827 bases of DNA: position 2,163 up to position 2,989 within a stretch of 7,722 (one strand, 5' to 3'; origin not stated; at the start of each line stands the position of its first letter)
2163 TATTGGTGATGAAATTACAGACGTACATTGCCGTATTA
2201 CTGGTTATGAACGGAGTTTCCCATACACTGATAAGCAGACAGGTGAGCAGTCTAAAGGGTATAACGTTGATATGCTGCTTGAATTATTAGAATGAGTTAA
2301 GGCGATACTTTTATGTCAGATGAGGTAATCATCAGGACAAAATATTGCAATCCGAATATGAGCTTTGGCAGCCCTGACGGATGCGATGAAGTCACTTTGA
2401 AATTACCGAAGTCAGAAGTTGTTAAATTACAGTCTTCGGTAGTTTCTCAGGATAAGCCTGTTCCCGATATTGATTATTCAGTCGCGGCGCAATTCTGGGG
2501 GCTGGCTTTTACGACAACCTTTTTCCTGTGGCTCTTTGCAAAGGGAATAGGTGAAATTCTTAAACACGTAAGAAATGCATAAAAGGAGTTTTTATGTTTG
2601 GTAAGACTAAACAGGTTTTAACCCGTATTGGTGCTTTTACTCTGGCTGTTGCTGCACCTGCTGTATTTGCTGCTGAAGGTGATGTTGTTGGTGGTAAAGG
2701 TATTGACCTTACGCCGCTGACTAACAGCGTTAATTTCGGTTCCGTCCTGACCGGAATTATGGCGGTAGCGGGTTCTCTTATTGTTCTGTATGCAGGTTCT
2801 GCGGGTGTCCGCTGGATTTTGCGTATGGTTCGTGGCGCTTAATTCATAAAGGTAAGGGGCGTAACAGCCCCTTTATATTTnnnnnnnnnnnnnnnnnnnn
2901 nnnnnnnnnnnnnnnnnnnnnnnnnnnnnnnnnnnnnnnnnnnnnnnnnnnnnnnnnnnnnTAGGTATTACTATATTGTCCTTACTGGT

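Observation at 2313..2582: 89-aa ORF in the pVII/pIX slot has a soluble N-domain plus one helix, unlike the canonical ~30-aa minor coat proteins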

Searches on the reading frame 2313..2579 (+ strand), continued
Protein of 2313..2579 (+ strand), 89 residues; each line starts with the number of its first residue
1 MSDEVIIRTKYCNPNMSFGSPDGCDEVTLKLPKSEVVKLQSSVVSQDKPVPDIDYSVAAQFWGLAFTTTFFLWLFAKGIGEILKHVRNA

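Call 49: find_encoding_contigs(protein=P0044, flank=5000, max_places=2)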
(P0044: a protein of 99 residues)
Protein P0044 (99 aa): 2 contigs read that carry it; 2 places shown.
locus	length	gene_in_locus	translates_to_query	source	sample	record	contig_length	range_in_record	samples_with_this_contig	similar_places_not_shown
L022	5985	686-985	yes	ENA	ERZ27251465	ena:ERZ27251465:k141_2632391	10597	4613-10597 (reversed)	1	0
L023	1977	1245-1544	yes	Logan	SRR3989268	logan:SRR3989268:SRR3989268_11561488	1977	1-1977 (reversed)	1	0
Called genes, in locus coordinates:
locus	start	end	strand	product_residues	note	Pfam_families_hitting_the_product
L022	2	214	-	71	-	?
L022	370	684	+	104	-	-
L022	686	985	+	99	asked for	-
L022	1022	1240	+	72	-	-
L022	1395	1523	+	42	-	-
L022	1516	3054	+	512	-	-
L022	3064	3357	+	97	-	PF10734:DUF2523 (weak)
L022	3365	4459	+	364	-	PF05707:Zot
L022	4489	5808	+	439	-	PF00263:Secretin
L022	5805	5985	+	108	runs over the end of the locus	-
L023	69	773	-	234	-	-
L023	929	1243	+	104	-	-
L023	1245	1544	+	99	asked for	-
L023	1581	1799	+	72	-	-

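Call 50: find_encoding_contigs(protein=P0021, flank=5000, max_places=2)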
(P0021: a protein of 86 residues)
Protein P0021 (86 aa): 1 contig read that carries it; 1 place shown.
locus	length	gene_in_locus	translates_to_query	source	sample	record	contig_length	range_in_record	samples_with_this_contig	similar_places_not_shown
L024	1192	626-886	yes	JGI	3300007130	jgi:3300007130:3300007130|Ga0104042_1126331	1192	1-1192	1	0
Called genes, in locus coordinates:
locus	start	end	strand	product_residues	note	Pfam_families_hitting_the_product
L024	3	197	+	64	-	?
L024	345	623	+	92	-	PF02303:Phage_DNA_bind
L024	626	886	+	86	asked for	-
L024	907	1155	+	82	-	-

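Call 51: find_encoding_contigs(protein=P0023, flank=5000, max_places=2)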
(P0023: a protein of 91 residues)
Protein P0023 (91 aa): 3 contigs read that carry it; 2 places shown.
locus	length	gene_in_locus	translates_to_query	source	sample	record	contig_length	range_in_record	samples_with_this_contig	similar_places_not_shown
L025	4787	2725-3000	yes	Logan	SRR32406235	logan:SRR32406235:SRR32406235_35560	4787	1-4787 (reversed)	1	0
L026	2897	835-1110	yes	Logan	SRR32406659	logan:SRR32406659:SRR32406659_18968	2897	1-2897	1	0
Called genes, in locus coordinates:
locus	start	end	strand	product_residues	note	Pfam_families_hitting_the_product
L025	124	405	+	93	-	-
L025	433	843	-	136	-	-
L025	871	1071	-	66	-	-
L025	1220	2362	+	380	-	PF05144:Phage_CRI, PF05155:G2P_X_C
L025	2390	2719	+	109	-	PF17426:Putative_G5P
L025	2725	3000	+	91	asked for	-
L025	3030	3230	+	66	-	-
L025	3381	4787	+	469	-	?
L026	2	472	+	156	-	?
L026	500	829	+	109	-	PF17426:Putative_G5P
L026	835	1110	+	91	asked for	-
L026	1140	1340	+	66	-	-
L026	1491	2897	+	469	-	?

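Call 54: find_homologous_proteins(query=L021:3429-3677:+, max_evalue=0.01)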
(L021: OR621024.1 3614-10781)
Query L021:3429-3677:+ (83 aa): 8 proteins with E <= 0.01 among 14 candidates.
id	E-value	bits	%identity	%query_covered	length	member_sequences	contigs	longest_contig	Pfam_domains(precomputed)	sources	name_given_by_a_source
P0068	1.7e-47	177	99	100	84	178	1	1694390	-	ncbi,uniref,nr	ncbi:Uncharacterised protein [Pseudomonas aeruginosa]|uniref:hypothetical protein n=1 Tax=Pseudomona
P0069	3.2e-41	157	97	88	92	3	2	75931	-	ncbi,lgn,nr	ncbi:hypothetical protein I5G22_08395 [Pseudomonas aeruginosa]|nr:hypothetical protein [Pseudomonas 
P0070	4.5e-32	128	71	95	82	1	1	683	-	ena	-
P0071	3.4e-31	125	70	99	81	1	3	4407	-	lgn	-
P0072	3.8e-31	125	70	99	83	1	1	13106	-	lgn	-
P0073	1.2e-29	120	65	100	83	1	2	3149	-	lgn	-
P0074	1.5e-24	104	61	95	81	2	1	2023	-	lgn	-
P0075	1.8e-13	68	97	43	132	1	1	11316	-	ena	-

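Call 62: list_cluster_members(proteins=[P0016, P0018, P0022, P0024, P0036, P0044, P0043, P0066, P0038, P0019])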
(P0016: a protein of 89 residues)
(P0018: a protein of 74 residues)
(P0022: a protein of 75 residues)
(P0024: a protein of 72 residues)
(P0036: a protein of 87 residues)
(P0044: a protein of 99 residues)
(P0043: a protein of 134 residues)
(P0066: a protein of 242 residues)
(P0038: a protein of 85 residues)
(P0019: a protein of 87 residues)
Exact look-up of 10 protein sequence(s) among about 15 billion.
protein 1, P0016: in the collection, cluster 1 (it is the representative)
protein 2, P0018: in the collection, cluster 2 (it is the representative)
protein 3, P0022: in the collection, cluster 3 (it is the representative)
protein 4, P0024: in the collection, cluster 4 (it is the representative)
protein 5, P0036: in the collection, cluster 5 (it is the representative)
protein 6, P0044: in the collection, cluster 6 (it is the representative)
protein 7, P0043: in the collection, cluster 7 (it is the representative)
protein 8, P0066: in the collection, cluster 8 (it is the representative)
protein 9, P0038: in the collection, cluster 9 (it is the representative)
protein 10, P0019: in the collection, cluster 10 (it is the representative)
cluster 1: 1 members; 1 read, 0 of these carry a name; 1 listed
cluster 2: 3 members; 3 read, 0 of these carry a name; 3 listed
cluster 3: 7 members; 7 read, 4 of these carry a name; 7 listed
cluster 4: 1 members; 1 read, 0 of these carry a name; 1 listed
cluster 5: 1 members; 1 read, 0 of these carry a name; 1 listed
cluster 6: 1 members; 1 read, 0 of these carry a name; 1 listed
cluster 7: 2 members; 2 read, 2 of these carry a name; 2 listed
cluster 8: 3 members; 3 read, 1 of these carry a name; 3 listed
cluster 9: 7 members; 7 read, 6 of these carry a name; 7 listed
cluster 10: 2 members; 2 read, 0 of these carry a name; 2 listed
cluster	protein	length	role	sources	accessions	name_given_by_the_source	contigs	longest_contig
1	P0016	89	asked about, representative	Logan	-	-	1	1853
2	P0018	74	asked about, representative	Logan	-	-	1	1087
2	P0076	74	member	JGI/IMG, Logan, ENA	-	-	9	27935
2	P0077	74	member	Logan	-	-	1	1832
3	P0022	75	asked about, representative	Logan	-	-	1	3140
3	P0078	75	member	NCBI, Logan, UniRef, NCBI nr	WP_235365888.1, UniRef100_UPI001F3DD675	hypothetical protein [Proteus terrae] | hypothetical protein n=1 Tax=Proteus terrae TaxID=1574161 RepID=UPI001F3DD675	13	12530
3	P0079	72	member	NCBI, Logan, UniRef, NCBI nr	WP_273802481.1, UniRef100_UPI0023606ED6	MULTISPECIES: hypothetical protein [Proteus] | hypothetical protein n=1 Tax=Proteus TaxID=583 RepID=UPI0023606ED6 | hypothetical protein [Proteus vulgaris]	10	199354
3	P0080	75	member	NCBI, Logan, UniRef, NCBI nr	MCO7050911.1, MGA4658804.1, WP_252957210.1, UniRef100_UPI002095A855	hypothetical protein NAG84_13750 [Proteus terrae] | hypothetical protein n=1 Tax=Proteus terrae TaxID=1574161 RepID=UPI002095A855 | hypothetical protein [Proteus terrae]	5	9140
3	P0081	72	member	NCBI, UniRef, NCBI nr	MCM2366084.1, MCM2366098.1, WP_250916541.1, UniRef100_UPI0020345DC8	hypothetical protein [Proteus sp. FZP2095] | hypothetical protein n=1 Tax=Proteus sp. FZP2095 TaxID=2950158 RepID=UPI0020345DC8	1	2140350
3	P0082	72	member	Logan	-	-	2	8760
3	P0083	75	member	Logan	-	-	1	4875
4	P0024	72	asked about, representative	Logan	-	-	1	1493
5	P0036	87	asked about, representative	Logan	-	-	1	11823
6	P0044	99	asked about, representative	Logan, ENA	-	-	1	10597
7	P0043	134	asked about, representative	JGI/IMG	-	hypothetical protein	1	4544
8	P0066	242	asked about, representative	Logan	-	-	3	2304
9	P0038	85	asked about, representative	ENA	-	-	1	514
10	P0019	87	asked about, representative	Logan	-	-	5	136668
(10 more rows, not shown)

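Call 80: fold_search(model_id=the predicted structure, library=pdb)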
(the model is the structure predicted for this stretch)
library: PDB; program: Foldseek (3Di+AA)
matches with E <= 10: 255; with E <= 0.001: 0
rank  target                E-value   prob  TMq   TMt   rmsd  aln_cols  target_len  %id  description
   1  8qhu_SY               6.6e-01  0.33  0.24  0.25   4.7        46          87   15  CRYO-EM STRUCTURE OF LEISHMANIA MAJOR 80S RIBOSOME : LM32Cs1C1 snoRNA overexpression (released 2025-02-12)
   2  3j80_V                7.0e-01  0.18  0.23  0.23   8.7        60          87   17  CryoEM structure of 40S-eIF1-eIF1A preinitiation complex (released 2014-11-05)
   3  8c01_a                8.0e-01  0.15  0.23  0.24   8.2        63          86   14  Enp1TAP_A population of yeast small ribosomal subunit precursors (released 2022-12-28)
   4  1gav_0                1.0e+00  0.11  0.20  0.15  14.1        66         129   14  BACTERIOPHAGE GA PROTEIN CAPSID (released 1997-09-04)
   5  5xxu_V                1.1e+00  0.16  0.24  0.26   7.8        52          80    8  Small subunit of Toxoplasma gondii ribosome (released 2017-08-30)
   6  9v27_sx               1.1e+00  0.13  0.20  0.21  15.9        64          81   20  Cryo- EM structure of small subunit (body) of 75S ribosome with A/P- & P/E- tRNAs from Entamoeba histolytica (released 2025-10-08)
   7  8ovj_SY               1.3e+00  0.21  0.24  0.25   5.1        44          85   16  CRYO-EM STRUCTURE OF LEISHMANIA MAJOR 80S RIBOSOME : PARENTAL STRAIN (released 2024-05-08)
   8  9j9h_AI               1.4e+00  0.14  0.23  0.25   7.8        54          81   11  High-resolution cryo-EM structure of the Plasmodium falciparum 80S ribosome bound to RACK1 and E-tRNA (released 2025-06-04)
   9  1qgw_A                1.5e+00  0.15  0.23  0.26   8.1        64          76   11  CRYSTAL STRUCTURE OF PHYCOERYTHRIN 545 FROM THE MARINE CRYPTOPHYTE RHODOMONAS CS24 (released 1999-05-19)
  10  5xyi_V                1.7e+00  0.16  0.25  0.25   7.4        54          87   15  Small subunit of Trichomonas vaginalis ribosome (released 2017-08-30)
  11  8el6_E                1.7e+00  0.14  0.25  0.32   7.0        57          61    9  Light harvesting phycobiliprotein HaPE555 from the cryptophyte Hemiselmis andersenii CCMP644 with an altered helix hA/ (released 2023-10-25)
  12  8chu_B                1.8e+00  0.23  0.28  0.19   5.4        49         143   18  Crystal structure of human PURA repeat I-II K97E mutant (released 2024-02-21)
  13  8ova_AR               1.8e+00  0.15  0.24  0.24   5.3        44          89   23  CRYO-EM STRUCTURE OF TRYPANOSOMA BRUCEI PROCYCLIC FORM 80S RIBOSOME : PARENTAL STRAIN (released 2023-11-29)
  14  2gid_A                1.8e+00  0.14  0.25  0.16  11.2        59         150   20  Crystal structures of trypanosoma bruciei MRP1/MRP2 (released 2006-09-05)
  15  7qgg_SV               1.9e+00  0.14  0.25  0.27   8.2        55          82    7  Neuronal RNA granules are ribosome complexes stalled at the pre-translocation state (released 2022-10-26)
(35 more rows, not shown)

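Call 81: fold_search(model_id=the predicted structure, library=viral)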
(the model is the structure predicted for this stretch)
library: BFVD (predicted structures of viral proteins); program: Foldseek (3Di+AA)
matches with E <= 10: 571; with E <= 0.001: 0
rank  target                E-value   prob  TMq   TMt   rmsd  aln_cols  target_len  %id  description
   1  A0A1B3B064            3.2e-01  0.85  0.35  0.43   3.9        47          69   19  Uncharacterized protein [Gordonia phage Ghobes]
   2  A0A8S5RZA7            3.9e-01  0.47  0.27  0.25  10.1        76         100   17  Uncharacterized protein [Myoviridae sp. ctNQV2]
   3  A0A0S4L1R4            3.9e-01  0.15  0.20  0.23  11.5        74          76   18  Uncharacterized protein [Pseudomonas phage VCM]
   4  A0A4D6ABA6            4.4e-01  0.20  0.23  0.21  11.9        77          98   16  (no name in the UniProt tables at hand)
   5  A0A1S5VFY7            6.2e-01  0.13  0.22  0.17  17.1        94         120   12  Uncharacterized protein [Kallithea virus]
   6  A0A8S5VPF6            6.6e-01  0.30  0.33  0.24  15.0        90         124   22  (no name in the UniProt tables at hand)
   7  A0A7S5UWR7            6.6e-01  0.13  0.18  0.04  12.4        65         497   14  (no name in the UniProt tables at hand)
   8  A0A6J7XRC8            7.0e-01  0.23  0.28  0.39  12.1        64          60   16  Uncharacterized protein [uncultured Caudovirales phage]
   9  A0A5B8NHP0            7.0e-01  0.23  0.30  0.05  15.6        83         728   12  Major capsid protein (Fragment) [Cervid alphaherpesvirus 4]
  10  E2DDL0                7.5e-01  0.57  0.37  0.20   8.6        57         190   14  126 kDa protein (Fragment) [Alfalfa mosaic virus]
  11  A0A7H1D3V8            7.5e-01  0.47  0.34  0.19   5.4        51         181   12  P1 protein (Fragment) [Alfalfa mosaic virus]
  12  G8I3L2                7.5e-01  0.33  0.27  0.29   7.3        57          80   12  Uncharacterized protein [Mycobacterium phage Hedgerow]
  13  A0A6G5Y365            7.5e-01  0.25  0.27  0.26  23.0        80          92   14  (no name in the UniProt tables at hand)
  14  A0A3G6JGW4            7.5e-01  0.14  0.19  0.20  13.9        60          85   15  Uncharacterized protein [Lactobacillus phage ViSo-2018a]
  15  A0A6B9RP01            8.0e-01  0.57  0.31  0.50   4.7        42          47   12  Uncharacterized protein [Salmonella phage vB_SenS_SB15]
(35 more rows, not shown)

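Call 83: search_protein_families(library=ncbifam, proteins=[window:2313-2579:+, L021:3429-3677:+, L021:3325-3414:+], max_evalue=1)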
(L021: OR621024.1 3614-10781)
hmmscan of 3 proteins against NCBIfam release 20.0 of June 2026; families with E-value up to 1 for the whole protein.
window:2313-2579:+ (89 aa): 0 families

L021:3429-3677:+ (83 aa): 0 families

L021:3325-3414:+ (30 aa): 0 families

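Call 90: predict_structure(alignment_id=A3)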
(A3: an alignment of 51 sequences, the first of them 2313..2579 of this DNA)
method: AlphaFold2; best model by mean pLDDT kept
length: 89 residues; sequences in the alignment: 51
mean_pLDDT: 80.9   pTM: 0.40
mean pLDDT of the five models: 80.9, 80.3, 78.3, 77.5, 74.5
residues with pLDDT >= 90: 32; 70-90: 36; 50-70: 16; < 50: 5
segments of 3 or more residues with pLDDT < 50: 43-47
pLDDT, mean of each block of 10 residues (from residue 1): 81 70 79 77 52 86 97 96 91
secondary structure, 60 per line:
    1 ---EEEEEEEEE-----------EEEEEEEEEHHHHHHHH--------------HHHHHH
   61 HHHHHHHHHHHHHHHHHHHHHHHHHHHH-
elements in order: E4-12 E24-32 H33-40 H55-88

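Call 105: search_protein_families(library=pfam, proteins=[P0027, P0029], max_evalue=0.01)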
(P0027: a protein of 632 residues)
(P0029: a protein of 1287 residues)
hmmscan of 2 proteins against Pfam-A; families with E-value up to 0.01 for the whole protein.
P0027 (632 aa): 9 families
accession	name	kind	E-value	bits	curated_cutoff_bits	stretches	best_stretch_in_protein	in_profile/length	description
PF05191.20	ADK_lid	-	4.3e-11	43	26.6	0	146-162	3-18/36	Adenylate kinase, active site lid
PF13467.12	RHH_4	-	5.5e-11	42.8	25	0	234-279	12-57/67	Ribbon-helix-helix domain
PF00958.27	GMP_synt_C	-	2.2e-10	40.9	27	0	200-247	43-90/92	GMP synthase C terminal domain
PF07911.18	DUF1677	-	5.4e-09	36.8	25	0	305-334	50-79/94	Protein of unknown function (DUF1677)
PF20026.4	DUF6434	-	6.8e-08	32.8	26.8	0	585-609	7-31/64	Domain of unknown function (DUF6434)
PF07529.18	HSA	-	2.9e-06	27.9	23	0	86-116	17-47/71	HSA domain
PF07302.16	AroM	-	2.3e-05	24.5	23.8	0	280-342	56-118/219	AroM protein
PF15075.11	SPMAP1-like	-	0.0001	23.1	27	0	8-30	14-36/134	Sperm microtubule associated protein 1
PF08988.15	T3SS_needle_E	-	0.00065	20.3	22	0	30-50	28-48/67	Type III secretion system, cytoplasmic E component of needle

P0029 (1287 aa): 9 families
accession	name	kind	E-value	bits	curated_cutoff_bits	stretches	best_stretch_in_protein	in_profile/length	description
PF03160.20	Calx-beta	-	4.6e-76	252.9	27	10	58-169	5-119/119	Calx-beta domain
PF16397.10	DUF5006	-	2.6e-22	79.7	34.1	6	200-350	65-205/263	Domain of unknown function (DUF5006)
PF20579.4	LapA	-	2.7e-08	34.5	27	0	65-94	9-37/99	LapA domain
PF19238.5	Radical_SAM_2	-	2.8e-07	30.8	26.7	0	116-137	72-93/151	Radical SAM-like domain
PF11130.14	TraC_F_IV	-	1.4e-06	28.1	28.1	0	127-149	307-329/375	TraC protein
PF23619.1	Ig_VWA7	-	4.6e-06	27.3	27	0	177-226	46-98/104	VWA7 Ig-like domain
PF00425.24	Chorismate_bind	-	3.1e-05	24.1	27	0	129-171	156-198/257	chorismate binding enzyme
PF04604.19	L_biotic_typeA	-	0.00017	21.8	21.7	0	39-53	23-37/50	Type-A lantibiotic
PF19142.5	DUF5825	-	0.0019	18.5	25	0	29-74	115-160/179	Family of unknown function (DUF5825)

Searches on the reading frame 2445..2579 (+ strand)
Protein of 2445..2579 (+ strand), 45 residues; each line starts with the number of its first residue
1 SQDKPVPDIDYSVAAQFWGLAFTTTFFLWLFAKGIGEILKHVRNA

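Call 85: search_protein_families(library=pfam, proteins=[window:2445-2579:+], max_evalue=10)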
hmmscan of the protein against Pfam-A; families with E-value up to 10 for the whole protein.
seq(45 aa): 0 families

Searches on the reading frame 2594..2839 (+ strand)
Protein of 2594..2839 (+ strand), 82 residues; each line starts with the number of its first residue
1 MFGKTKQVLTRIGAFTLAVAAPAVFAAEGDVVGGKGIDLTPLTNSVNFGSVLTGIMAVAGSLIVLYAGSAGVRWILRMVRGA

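Call 5: search_protein_families(library=pfam, proteins=[window:2594-2839:+], max_evalue=1)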
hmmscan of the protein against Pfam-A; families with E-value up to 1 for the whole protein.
window:2594-2839:+ (82 aa): 1 family
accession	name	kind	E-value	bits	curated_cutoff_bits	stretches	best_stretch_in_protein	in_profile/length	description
PF05356.16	Phage_Coat_B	-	0.17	12.4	23.5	0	19-78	3-55/56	Inovirus Coat protein B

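Call 7: search_protein_families(library=phrogs, proteins=[window:2594-2839:+], max_evalue=1)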
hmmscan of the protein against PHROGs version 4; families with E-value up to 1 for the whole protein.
window:2594-2839:+ (82 aa): 3 families
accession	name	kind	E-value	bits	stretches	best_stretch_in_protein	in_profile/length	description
phrog_2186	-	head and packaging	2.1e-26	92.8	1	1-82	3-80/80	virion structural protein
phrog_2374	-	unknown function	0.0076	17.2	1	12-75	11-69/74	-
phrog_13286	-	tail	0.1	11.9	1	9-74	334-398/662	tail protein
